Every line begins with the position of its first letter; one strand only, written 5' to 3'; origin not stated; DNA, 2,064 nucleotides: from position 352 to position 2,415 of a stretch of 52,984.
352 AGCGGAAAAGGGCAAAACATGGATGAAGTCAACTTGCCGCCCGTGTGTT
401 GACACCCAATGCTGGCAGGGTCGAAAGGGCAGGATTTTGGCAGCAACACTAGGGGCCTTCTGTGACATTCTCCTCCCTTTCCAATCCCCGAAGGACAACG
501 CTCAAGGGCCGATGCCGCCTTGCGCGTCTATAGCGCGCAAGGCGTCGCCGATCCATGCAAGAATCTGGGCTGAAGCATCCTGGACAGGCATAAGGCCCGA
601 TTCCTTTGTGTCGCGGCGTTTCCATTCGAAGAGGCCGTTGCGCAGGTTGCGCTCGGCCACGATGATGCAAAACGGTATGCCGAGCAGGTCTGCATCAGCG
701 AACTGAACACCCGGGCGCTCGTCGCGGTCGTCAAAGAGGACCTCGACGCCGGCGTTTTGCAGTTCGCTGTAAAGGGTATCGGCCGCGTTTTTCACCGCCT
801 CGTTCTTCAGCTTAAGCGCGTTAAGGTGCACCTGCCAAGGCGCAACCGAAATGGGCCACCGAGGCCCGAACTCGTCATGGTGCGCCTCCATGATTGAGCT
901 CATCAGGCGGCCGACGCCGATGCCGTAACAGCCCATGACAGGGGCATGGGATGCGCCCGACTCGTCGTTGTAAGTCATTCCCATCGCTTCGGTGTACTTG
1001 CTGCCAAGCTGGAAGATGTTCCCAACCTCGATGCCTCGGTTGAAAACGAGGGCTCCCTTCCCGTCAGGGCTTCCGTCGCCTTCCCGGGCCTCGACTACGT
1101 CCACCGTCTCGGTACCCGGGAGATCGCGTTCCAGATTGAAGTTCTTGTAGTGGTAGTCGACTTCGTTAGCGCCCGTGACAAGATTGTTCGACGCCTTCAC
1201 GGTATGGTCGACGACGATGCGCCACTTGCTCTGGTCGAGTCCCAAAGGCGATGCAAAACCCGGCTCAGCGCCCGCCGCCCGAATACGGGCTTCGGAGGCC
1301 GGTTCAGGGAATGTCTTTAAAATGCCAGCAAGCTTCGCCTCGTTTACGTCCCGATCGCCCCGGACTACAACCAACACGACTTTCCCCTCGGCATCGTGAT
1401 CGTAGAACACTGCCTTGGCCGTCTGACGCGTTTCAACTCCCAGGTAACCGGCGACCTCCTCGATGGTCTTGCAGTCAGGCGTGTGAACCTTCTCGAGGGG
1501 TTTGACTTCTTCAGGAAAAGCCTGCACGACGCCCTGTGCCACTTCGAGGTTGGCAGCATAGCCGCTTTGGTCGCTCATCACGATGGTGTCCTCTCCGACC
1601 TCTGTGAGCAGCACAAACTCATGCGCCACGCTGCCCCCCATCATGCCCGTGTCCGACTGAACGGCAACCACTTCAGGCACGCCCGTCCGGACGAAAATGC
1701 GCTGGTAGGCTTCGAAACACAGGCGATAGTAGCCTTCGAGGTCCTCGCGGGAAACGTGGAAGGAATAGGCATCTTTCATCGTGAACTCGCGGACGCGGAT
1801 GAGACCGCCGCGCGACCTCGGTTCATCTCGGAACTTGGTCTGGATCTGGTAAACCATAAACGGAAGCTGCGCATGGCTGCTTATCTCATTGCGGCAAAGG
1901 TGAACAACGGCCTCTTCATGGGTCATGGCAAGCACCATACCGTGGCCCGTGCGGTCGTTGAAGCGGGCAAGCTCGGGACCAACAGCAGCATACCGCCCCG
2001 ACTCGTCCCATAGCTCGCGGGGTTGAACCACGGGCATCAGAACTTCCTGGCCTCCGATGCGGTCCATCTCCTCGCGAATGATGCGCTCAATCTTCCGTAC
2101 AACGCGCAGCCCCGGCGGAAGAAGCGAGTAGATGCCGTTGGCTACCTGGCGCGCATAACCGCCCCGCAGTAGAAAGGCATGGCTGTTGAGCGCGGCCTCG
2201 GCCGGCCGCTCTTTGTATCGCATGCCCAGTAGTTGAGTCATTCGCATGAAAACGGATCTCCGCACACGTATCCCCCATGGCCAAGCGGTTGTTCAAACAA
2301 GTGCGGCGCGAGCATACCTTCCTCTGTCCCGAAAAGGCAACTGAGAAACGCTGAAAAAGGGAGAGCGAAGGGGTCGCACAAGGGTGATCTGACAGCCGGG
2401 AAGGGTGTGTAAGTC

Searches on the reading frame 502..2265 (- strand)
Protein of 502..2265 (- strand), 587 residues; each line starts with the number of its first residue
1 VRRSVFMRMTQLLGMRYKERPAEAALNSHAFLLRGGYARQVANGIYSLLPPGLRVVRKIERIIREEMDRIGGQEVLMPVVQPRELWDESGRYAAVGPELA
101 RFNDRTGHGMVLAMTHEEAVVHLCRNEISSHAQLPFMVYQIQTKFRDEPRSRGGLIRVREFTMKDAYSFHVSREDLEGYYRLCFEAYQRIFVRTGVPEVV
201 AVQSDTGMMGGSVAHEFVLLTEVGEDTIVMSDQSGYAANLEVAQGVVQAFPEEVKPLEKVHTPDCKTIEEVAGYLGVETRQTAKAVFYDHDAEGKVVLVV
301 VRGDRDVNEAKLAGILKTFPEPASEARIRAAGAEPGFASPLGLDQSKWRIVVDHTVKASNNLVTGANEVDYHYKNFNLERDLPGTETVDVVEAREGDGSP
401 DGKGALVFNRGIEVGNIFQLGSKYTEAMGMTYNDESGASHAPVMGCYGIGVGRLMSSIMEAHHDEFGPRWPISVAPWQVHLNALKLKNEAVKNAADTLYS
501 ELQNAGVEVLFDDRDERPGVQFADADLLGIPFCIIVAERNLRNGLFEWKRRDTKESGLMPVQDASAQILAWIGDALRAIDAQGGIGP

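Call 46: search_protein_families(library=pfam, proteins=[window:502-2265:-], max_evalue=0.00001)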
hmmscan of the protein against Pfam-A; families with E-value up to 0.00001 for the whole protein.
window:502-2265:- (587 aa): 3 families
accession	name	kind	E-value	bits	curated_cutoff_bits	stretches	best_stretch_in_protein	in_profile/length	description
PF00587.30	tRNA-synt_2b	-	3.3e-31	109.2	29.3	1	102-461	3-178/179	tRNA synthetase class II core domain (G, H, P, S and T)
PF04073.20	tRNA_edit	-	1.8e-23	83.4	25.5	1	262-377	1-117/123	Aminoacyl-tRNA editing domain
PF03129.25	HGTP_anticodon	-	3e-20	72.6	21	1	486-569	9-92/94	Anticodon binding domain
